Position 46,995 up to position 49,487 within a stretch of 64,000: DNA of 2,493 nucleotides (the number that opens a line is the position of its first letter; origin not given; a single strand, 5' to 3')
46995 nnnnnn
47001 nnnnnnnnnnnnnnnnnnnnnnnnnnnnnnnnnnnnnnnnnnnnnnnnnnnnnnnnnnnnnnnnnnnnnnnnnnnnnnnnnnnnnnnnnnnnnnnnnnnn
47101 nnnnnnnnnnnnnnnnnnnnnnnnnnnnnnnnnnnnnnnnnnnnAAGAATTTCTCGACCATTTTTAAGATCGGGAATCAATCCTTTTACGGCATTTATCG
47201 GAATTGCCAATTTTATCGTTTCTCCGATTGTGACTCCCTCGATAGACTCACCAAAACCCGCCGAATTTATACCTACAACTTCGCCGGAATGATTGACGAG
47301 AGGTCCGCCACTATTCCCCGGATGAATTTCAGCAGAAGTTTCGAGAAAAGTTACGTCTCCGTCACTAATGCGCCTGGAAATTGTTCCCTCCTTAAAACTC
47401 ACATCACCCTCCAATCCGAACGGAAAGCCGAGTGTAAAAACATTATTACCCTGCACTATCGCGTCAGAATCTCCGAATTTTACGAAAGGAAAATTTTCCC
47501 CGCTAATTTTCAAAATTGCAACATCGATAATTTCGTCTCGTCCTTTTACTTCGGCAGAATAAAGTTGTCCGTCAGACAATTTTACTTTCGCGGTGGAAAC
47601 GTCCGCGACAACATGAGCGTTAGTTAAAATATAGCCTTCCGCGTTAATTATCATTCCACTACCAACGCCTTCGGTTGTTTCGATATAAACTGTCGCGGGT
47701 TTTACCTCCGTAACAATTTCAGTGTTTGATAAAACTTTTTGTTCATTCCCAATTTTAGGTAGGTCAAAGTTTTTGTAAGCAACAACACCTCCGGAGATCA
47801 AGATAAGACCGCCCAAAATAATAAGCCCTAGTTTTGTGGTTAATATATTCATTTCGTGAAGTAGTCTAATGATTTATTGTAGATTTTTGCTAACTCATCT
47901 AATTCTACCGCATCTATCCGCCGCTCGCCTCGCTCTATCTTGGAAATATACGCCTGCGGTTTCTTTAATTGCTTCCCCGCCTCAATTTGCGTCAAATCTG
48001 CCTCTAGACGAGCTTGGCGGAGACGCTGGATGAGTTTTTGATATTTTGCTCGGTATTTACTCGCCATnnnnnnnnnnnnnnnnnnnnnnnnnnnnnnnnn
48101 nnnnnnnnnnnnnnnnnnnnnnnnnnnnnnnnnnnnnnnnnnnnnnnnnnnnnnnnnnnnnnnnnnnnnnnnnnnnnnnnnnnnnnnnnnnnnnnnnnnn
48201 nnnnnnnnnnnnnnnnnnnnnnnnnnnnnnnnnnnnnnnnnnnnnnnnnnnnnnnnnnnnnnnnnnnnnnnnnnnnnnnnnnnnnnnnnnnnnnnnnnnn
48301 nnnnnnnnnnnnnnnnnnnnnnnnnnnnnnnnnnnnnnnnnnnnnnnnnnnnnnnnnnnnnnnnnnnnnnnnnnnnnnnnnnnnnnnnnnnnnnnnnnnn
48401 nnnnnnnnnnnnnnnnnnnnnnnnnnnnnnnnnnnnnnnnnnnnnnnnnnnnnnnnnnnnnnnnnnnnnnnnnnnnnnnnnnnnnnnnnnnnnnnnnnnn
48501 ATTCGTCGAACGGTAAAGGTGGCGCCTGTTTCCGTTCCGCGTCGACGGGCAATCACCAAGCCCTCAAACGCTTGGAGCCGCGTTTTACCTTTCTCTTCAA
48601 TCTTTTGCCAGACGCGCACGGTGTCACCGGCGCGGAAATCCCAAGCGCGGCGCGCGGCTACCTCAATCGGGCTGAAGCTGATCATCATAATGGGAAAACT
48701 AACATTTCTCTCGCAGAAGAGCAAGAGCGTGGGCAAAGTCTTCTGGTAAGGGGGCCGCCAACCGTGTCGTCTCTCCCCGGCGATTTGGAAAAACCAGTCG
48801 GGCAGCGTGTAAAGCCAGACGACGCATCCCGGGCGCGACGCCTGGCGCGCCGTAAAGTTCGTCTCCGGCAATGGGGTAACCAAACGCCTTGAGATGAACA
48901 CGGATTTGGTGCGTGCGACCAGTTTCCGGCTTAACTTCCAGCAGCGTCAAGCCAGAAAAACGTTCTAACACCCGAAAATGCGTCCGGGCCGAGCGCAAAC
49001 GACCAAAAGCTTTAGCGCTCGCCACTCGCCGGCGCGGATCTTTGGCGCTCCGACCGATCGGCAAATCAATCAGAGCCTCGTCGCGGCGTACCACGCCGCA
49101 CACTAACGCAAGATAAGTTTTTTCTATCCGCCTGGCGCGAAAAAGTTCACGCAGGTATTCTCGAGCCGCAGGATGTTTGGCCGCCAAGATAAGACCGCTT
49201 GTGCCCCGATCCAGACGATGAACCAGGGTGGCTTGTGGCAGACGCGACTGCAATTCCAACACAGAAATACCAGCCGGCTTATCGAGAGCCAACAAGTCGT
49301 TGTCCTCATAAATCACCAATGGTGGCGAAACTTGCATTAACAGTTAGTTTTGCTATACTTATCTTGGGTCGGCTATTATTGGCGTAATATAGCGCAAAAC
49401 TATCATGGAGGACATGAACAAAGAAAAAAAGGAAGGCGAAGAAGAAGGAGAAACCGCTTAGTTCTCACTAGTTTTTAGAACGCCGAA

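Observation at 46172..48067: Three-gene cassette on an AT-rich tRNA-Leu-linked island: XRE-HTH regulator, membrane-anchored S1 protease with a novel C-terminal domain, and a single-pass membrane protein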

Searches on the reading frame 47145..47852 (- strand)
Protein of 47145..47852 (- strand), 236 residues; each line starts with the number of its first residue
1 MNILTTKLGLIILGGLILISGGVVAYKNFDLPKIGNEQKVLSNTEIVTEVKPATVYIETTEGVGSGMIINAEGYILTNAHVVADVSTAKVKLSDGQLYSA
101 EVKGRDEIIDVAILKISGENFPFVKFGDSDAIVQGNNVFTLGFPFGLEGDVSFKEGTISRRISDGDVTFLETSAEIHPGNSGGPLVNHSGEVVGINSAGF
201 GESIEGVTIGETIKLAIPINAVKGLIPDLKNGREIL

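Call 24: find_homologous_proteins(query=window:47145-47852:-, max_evalue=1e-20)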
Query window:47145-47852:- (236 aa): 4759 proteins with E <= 1e-20 among 8000 candidates; the best 120 are listed.
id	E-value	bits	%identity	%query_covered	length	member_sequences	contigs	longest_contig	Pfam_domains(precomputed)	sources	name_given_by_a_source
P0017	6.5e-143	492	100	100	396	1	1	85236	PF13365.13,PF10459.16,PF00089.33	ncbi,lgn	-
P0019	3.4e-136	470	96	100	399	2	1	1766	PF13365.13,PF10459.16,PF00089.33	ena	-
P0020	1.7e-131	455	92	100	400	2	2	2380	PF13365.13,PF00089.33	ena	-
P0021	1.1e-130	452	93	100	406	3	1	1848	PF13365.13,PF00089.33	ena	-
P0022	1.5e-129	449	91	100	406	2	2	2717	PF13365.13,PF00089.33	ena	-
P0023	1.4e-128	446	91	100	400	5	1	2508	PF13365.13,PF00089.33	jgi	-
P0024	5.6e-128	444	92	100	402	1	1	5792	PF13365.13,PF10459.16,PF00089.33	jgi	-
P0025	6.9e-127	440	94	90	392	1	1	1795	PF13365.13,PF00089.33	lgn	-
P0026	1.5e-125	436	90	100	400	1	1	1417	PF13365.13,PF00089.33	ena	-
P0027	2.2e-125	435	90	100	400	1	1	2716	PF13365.13,PF00089.33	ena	-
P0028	5.2e-125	434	90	100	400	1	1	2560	PF13365.13,PF00089.33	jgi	-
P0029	6.6e-122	424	84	100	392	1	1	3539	PF13365.13,PF00089.33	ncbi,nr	ncbi:MAG: putative serine protease HhoB [Syntrophomonadaceae bacterium]|nr:putative serine protease 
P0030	2.7e-121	422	87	100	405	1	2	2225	PF13365.13,PF00089.33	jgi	jgi:S1-C subfamily serine protease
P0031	1.4e-120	419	85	99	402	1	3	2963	PF13365.13,PF00089.33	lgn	-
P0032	1.9e-120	419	92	93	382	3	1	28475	PF13365.13,PF10459.16,PF00089.33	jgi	-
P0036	8.5e-117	407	84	100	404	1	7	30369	PF13365.13,PF00089.33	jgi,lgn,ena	-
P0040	3.1e-113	395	88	89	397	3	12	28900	PF13365.13,PF00089.33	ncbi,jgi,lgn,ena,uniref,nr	ncbi:MAG: hypothetical protein A2358_02065 [Candidatus Staskawiczbacteria bacterium RIFOXYB1_FULL_37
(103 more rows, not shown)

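Call 28: find_encoding_contigs(protein=P0040, flank=5000, max_places=4)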
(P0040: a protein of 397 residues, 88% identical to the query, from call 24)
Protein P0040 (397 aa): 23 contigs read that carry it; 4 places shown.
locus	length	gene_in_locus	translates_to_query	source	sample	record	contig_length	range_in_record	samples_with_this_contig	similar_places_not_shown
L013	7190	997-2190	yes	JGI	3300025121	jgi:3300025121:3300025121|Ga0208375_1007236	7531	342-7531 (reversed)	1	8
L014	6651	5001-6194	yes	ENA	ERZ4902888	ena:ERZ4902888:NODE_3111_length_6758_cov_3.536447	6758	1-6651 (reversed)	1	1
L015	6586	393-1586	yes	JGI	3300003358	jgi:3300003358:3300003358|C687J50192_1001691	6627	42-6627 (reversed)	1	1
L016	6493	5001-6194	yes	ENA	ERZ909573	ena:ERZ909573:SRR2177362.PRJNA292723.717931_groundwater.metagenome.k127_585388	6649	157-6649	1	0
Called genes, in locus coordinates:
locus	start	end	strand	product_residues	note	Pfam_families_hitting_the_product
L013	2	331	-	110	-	?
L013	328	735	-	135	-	-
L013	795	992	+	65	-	PF12844:HTH_19, PF13443:HTH_26, PF13560:HTH_31, PF01381:HTH_3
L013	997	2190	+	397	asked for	PF00089:Trypsin, PF13365:Trypsin_2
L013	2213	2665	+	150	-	-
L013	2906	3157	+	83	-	PF01541:GIY-YIG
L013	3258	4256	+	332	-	PF01972:SDH_protease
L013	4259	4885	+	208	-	PF13310:Virulence_RhuM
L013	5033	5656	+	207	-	-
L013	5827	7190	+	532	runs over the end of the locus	PF12728:HTH_17 (weak), PF13847:Methyltransf_31 (faint), PF02384:N6_Mtase, PF01170:UPF0020 (faint), PF07669:Eco57I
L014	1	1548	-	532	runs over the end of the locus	PF12728:HTH_17 (weak), PF13847:Methyltransf_31 (faint), PF02384:N6_Mtase, PF01170:UPF0020 (faint), PF07669:Eco57I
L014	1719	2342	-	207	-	-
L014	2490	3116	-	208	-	PF13310:Virulence_RhuM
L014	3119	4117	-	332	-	PF01972:SDH_protease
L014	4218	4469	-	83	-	PF01541:GIY-YIG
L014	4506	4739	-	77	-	-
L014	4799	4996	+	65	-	PF12844:HTH_19, PF13443:HTH_26, PF13560:HTH_31, PF01381:HTH_3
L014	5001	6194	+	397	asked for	PF00089:Trypsin, PF13365:Trypsin_2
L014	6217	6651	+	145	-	?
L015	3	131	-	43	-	?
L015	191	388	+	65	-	PF12844:HTH_19, PF13443:HTH_26, PF13560:HTH_31, PF01381:HTH_3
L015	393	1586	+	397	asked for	PF00089:Trypsin, PF13365:Trypsin_2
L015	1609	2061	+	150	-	-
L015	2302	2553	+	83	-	PF01541:GIY-YIG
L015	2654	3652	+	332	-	PF01972:SDH_protease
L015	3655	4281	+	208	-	PF13310:Virulence_RhuM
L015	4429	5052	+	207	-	-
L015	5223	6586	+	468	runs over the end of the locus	?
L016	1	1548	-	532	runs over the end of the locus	PF12728:HTH_17 (weak), PF13847:Methyltransf_31 (faint), PF02384:N6_Mtase, PF01170:UPF0020 (faint), PF07669:Eco57I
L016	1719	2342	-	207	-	-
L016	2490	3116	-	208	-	PF13310:Virulence_RhuM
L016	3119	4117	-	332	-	PF01972:SDH_protease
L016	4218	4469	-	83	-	PF01541:GIY-YIG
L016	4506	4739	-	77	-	-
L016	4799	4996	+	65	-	PF12844:HTH_19, PF13443:HTH_26, PF13560:HTH_31, PF01381:HTH_3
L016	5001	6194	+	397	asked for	PF00089:Trypsin, PF13365:Trypsin_2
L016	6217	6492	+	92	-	?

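Call 29: find_encoding_contigs(protein=P0036, flank=5000, max_places=4)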
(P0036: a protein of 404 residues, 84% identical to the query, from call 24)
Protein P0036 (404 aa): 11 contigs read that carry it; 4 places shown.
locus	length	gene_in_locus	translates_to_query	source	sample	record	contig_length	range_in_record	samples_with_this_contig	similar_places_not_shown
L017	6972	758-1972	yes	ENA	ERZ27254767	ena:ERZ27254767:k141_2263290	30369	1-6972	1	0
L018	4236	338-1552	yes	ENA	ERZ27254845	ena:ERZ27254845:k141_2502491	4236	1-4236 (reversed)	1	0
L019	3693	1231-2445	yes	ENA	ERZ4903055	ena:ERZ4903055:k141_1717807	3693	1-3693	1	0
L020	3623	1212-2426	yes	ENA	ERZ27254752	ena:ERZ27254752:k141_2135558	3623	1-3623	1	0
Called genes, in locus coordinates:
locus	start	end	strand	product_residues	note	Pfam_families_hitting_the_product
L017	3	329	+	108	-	?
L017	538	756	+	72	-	PF13560:HTH_31, PF01381:HTH_3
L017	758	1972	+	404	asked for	PF00089:Trypsin, PF13365:Trypsin_2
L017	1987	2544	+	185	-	-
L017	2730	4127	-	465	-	PF13727:CoA_binding_3 (weak), PF02397:Bac_transf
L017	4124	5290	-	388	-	PF13439:Glyco_transf_4, PF13477:Glyco_trans_4_2, PF13579:Glyco_trans_4_4, PF00534:Glycos_transf_1, PF13692:Glyco_trans_1_4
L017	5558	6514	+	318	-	PF01565:FAD_binding_4, PF02873:MurB_C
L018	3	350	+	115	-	?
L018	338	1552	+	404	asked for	PF00089:Trypsin, PF13365:Trypsin_2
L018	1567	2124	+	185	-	-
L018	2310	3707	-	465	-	PF13727:CoA_binding_3 (weak), PF02397:Bac_transf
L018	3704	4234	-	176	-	?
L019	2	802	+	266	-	?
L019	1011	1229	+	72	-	PF13560:HTH_31, PF01381:HTH_3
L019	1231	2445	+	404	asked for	PF00089:Trypsin, PF13365:Trypsin_2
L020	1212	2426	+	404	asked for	PF00089:Trypsin, PF13365:Trypsin_2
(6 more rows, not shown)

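Call 52: search_protein_families(library=phrogs, proteins=[L017:1987-2544:+, L013:2213-2665:+], max_evalue=0.01)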
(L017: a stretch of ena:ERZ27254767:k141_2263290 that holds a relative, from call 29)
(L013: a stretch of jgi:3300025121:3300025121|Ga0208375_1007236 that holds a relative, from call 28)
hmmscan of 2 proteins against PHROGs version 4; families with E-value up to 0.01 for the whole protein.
L017:1987-2544:+ (185 aa): 0 families

L013:2213-2665:+ (150 aa): 0 families

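Call 53: search_protein_families(library=pfam, proteins=[L017:1987-2544:+, L013:2213-2665:+, L013:328-735:-], max_evalue=0.1)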
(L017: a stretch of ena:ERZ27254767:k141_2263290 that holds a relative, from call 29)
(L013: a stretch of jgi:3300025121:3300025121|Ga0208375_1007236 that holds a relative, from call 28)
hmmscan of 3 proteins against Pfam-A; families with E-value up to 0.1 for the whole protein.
L017:1987-2544:+ (185 aa): 0 families

L013:2213-2665:+ (150 aa): 2 families
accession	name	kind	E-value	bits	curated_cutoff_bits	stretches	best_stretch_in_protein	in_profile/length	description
PF15438.11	Phyto-Amp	-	0.051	14.2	25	0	102-137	44-79/113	Antigenic membrane protein of phytoplasma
PF18734.6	HEPN_AbiU2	-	0.076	12.9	26.8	0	92-140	111-159/193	AbiU2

L013:328-735:- (135 aa): 0 families

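Call 80: find_encoding_contigs(protein=P0032, flank=5000, max_places=3)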
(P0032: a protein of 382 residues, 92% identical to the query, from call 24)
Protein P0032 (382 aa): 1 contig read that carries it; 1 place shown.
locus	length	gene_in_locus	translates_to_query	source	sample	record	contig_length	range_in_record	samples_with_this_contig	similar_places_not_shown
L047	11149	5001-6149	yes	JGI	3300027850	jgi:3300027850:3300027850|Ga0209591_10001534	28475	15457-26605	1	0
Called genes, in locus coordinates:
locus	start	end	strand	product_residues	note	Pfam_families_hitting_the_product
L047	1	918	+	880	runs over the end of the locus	PF00005:ABC_tran (faint), PF02463:SMC_N (faint), PF13555:AAA_29 (faint), PF13304:AAA_21 (faint), PF17760:UvrA_inter, PF00684:DnaJ_CXXCXGXG (faint)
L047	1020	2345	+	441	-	PF01541:GIY-YIG (weak), PF27096:UvrC_M, PF02151:UVR (weak), PF08459:UvrC_RNaseH_dom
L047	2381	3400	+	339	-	PF01820:Dala_Dala_lig_N, PF07478:Dala_Dala_lig_C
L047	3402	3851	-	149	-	PF07884:VKOR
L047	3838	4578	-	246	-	PF13462:Thioredoxin_4, PF01323:DSBA, PF13743:Thioredoxin_5 (weak)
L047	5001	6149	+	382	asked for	PF00089:Trypsin, PF10459:Peptidase_S46 (faint), PF13365:Trypsin_2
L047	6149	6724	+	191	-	-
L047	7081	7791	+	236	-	PF01471:PG_binding_1 (weak)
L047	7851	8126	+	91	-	-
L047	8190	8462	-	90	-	-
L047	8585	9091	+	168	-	PF04542:Sigma70_r2, PF08281:Sigma70_r4_2, PF04545:Sigma70_r4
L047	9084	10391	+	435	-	-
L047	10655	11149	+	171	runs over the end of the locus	-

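Call 81: find_encoding_contigs(protein=P0024, flank=5000, max_places=3)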
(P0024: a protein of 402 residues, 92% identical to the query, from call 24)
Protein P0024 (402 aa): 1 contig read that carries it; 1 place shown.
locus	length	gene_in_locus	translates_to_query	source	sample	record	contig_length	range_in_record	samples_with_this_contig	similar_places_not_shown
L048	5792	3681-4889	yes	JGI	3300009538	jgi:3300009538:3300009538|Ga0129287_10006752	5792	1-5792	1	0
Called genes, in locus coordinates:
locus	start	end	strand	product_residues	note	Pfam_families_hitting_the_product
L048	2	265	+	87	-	?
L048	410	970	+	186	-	-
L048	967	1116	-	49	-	-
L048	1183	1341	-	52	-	-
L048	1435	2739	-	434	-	PF00155:Aminotran_1_2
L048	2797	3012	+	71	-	PF18893:DUF5652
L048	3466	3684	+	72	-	PF13560:HTH_31, PF01381:HTH_3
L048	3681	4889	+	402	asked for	PF10459:Peptidase_S46 (faint), PF00089:Trypsin, PF13365:Trypsin_2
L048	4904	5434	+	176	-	-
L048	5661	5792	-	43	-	?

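Call 87: search_protein_families(library=padloc, proteins=[L017:1987-2544:+, L013:2213-2665:+, L013:2906-3157:+], max_evalue=0.1)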
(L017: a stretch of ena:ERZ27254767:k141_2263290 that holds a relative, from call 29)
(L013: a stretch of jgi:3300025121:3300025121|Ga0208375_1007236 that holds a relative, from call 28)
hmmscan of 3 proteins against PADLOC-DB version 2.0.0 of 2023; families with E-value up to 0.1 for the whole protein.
L017:1987-2544:+ (185 aa): 1 family
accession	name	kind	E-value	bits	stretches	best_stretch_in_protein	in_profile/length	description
PDLC00319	PtuB1|PtuB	-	0.0078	13.8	1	15-86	200-268/310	Unknown function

L013:2213-2665:+ (150 aa): 1 family
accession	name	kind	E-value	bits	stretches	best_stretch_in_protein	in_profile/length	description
PDLC04346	PDC-M03B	-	0.018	12.6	1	27-78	107-158/262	-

L013:2906-3157:+ (83 aa): 4 families
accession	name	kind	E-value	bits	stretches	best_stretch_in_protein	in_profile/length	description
PDLC03975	UzuA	-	0.00044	18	1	4-31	160-186/277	-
PDLC04923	PDC-S14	-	0.00065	16.9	1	6-34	74-108/320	-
PDLC04925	PDC-S14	-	0.0016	15.4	1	6-34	66-99/301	-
PDLC04922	PDC-S14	-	0.021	12.1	1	5-35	52-81/305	-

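Call 88: search_protein_families(library=ncbifam, proteins=[L017:1987-2544:+, L013:2213-2665:+, L013:2906-3157:+], max_evalue=0.1)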
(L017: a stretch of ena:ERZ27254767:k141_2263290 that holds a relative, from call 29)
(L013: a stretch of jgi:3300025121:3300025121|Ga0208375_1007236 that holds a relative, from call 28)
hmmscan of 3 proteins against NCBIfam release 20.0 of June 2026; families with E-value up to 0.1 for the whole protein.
L017:1987-2544:+ (185 aa): 0 families

L013:2213-2665:+ (150 aa): 2 families
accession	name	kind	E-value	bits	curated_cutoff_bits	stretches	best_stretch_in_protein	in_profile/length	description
TIGR00119.1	acolac_sm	equivalog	0.015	15.3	56.9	1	25-103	64-122/158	acetolactate synthase small subunit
NF009933.0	PRK13396.1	subfamily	0.038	13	486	1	22-89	5-71/352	3-deoxy-7-phosphoheptulonate synthase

L013:2906-3157:+ (83 aa): 2 families
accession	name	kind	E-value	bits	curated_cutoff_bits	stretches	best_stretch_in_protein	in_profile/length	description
TIGR01453.1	grpIintron_endo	subfamily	0.00034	20.7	56.05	1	5-38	4-39/215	group I intron endonuclease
NF005906.0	PRK07883.1-4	equivalog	0.066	11.5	495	1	6-44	219-257/563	DEDD exonuclease domain-containing protein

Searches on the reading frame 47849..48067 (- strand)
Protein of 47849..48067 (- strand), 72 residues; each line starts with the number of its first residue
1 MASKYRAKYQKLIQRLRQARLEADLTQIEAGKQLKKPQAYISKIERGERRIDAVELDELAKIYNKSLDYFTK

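Call 6: search_protein_families(library=pfam, proteins=[window:47849-48067:-], max_evalue=1)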
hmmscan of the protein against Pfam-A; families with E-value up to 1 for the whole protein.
window:47849-48067:- (72 aa): 7 families
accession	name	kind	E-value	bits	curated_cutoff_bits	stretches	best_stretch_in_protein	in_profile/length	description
PF01381.28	HTH_3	-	3.3e-14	53.1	23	1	16-70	1-55/55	Helix-turn-helix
PF13560.12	HTH_31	-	1e-08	35.8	27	1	14-64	4-55/64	Helix-turn-helix domain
PF12844.13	HTH_19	-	0.00064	20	30.2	1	14-70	2-58/64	Helix-turn-helix domain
PF04545.22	Sigma70_r4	-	0.00087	19.2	24.1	1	16-46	15-42/50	Sigma-70, region 4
PF13744.12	HTH_37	-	0.0015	18.7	27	1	6-48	16-55/80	Helix-turn-helix domain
PF13413.12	HTH_25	-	0.0047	17.2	24.6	1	15-47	1-33/62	Helix-turn-helix domain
PF15247.11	SLBP_RNA_bind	-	0.078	13.5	27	1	18-50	3-35/70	Histone RNA hairpin-binding protein RNA-binding domain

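Call 7: search_protein_families(library=padloc, proteins=[window:47849-48067:-], max_evalue=1)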
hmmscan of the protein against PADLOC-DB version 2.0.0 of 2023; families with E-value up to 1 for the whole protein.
window:47849-48067:- (72 aa): 16 families
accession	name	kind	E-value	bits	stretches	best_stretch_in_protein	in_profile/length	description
PDLC03951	RmrA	-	7.5e-08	29.7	1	14-72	11-69/400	-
PDLC02926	HTH_VI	-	2.8e-07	28.7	1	12-64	2-54/92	-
PDLC03952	RmrA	-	4.5e-07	27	1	10-72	20-83/395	-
PDLC04142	capH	-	6.1e-07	28.5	1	9-70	4-65/103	capH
PDLC03665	Control_protein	-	4.7e-06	24.8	1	5-61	5-59/77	control protein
PDLC03954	RmrA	-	8.1e-06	23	1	14-72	13-71/380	-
PDLC03947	RmrA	-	1.3e-05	22.2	1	8-72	8-72/383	-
PDLC03948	RmrA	-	0.0011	15.9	1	14-72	11-69/397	-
PDLC03949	RmrA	-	0.0016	15.4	1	14-71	5-62/363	-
PDLC03953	RmrA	-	0.0017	15.6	1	14-70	8-64/373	-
PDLC03664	Control_protein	-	0.0041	15.5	1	7-61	9-63/74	control protein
PDLC03943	RmrA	-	0.0075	13.4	1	15-70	6-61/370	-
PDLC04775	PDC-M69A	-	0.014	13.9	1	14-69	10-65/113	-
PDLC03668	Control_protein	-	0.015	13.8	1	16-57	13-54/79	control protein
PDLC03666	Control_protein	-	0.016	13.7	1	21-61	16-56/77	control protein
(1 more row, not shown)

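Call 8: search_protein_families(library=ncbifam, proteins=[window:47849-48067:-], max_evalue=1)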
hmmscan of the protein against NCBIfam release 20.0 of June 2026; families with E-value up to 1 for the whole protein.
window:47849-48067:- (72 aa): 8 families
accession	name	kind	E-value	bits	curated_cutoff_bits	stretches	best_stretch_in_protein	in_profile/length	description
NF058600.1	TransRegSco1979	equivalog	0.00019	20.5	350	1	12-64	9-61/280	Sco1979 family transcriptional regulator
NF041951.1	phage_RstR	subfamily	0.0011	19.2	80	1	12-70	3-61/108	RstR family transcriptional repressor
NF007257.0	PRK09706.1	subfamily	0.0017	18.2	101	1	10-64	4-58/135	transcriptional repressor DicA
NF038139.1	Reg_Aceta_RamB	equivalog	0.0029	16.3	700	1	14-71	5-62/465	acetate metabolism transcriptional regulator RamB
TIGR03830.1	CxxCG_CxxCG_HTH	subfamily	0.0034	17.2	61.8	1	4-70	57-123/127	type II TA system antitoxin MqsA family protein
TIGR03070.1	couple_hipB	subfamily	0.009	15.9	71.65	1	14-62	5-50/58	type II toxin-antitoxin system Y4mF family antitoxin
NF047948.1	male_kill_WMK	equivalog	0.01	15.3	300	1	4-61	155-212/300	WO male-killing family protein Wmk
TIGR00270.2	TIGR00270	equivalog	0.017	14.9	110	1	14-49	78-113/159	multiprotein bridging factor aMBF1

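Call 52: search_protein_families(library=phrogs, proteins=[window:47849-48067:-], max_evalue=0.01)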
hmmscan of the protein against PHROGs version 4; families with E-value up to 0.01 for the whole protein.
window:47849-48067:- (72 aa): 14 families
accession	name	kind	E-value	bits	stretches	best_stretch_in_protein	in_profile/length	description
phrog_8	-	transcription regulation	1.2e-10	42.4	1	10-70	75-135/346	transcriptional regulator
phrog_3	-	transcription regulation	1.2e-08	36.2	1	4-70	81-145/430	transcriptional repressor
phrog_4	-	transcription regulation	2.4e-08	34.4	1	10-71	131-192/400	transcriptional repressor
phrog_2439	-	transcription regulation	1.2e-07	32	1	14-71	10-67/367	transcriptional regulator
phrog_2967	-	transcription regulation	1.7e-07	32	1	8-65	7-64/225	transcriptional regulator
phrog_2328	-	transcription regulation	5.2e-06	27.3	1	10-67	14-71/128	transcriptional repressor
phrog_2339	-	DNA, RNA and nucleotide metabolism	1.3e-05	26.2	1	4-65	19-77/98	HTH DNA binding protein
phrog_9908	-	DNA, RNA and nucleotide metabolism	2.3e-05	24.7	1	7-64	9-66/282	DNA binding protein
phrog_7396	-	unknown function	3.2e-05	24.7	1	2-69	5-76/227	-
phrog_5823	-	transcription regulation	0.00013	22.3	1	11-67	6-63/404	transcriptional regulator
phrog_11451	-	transcription regulation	0.0012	20.2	1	10-64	4-58/98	CI-like repressor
phrog_1124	-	transcription regulation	0.003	18.1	1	15-66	8-62/177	transcriptional regulator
phrog_6831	-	transcription regulation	0.0031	18.5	1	10-65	8-60/68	transcriptional regulator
phrog_3951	-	unknown function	0.0099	16.4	0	3-48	236-281/301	-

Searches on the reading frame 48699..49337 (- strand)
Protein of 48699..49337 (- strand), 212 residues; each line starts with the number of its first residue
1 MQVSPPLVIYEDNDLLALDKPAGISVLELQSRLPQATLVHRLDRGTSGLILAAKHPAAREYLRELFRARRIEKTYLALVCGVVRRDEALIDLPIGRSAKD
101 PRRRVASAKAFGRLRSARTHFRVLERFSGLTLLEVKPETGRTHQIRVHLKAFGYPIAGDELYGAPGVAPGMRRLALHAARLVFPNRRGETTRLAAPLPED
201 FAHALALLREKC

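Call 84: list_cluster_members(proteins=[L001:5681-7372:+, L001:7369-8415:+, L001:4149-5297:+, L001:2612-4099:+, window:48699-49337:-])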
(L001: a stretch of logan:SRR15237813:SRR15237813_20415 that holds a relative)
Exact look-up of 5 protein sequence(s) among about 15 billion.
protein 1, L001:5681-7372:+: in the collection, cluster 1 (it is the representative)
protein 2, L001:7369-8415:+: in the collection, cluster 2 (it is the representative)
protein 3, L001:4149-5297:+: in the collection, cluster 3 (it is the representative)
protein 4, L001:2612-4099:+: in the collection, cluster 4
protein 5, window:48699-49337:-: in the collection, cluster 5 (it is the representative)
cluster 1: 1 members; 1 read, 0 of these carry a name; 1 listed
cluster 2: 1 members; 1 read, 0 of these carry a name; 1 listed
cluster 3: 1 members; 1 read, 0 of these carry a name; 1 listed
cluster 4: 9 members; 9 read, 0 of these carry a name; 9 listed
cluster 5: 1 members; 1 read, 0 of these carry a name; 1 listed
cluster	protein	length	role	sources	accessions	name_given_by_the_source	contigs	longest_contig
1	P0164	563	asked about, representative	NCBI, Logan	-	-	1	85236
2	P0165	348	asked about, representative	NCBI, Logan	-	-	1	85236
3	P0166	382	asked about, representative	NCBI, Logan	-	-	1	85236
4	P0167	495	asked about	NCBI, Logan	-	-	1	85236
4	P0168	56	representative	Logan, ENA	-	-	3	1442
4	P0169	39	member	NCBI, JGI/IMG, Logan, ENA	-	-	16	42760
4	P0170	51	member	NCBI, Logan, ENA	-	-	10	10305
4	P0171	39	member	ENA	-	-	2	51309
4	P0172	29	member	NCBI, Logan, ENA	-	-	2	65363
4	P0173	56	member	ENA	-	-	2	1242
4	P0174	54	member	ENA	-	-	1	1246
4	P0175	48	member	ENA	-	-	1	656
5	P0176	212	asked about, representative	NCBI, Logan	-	-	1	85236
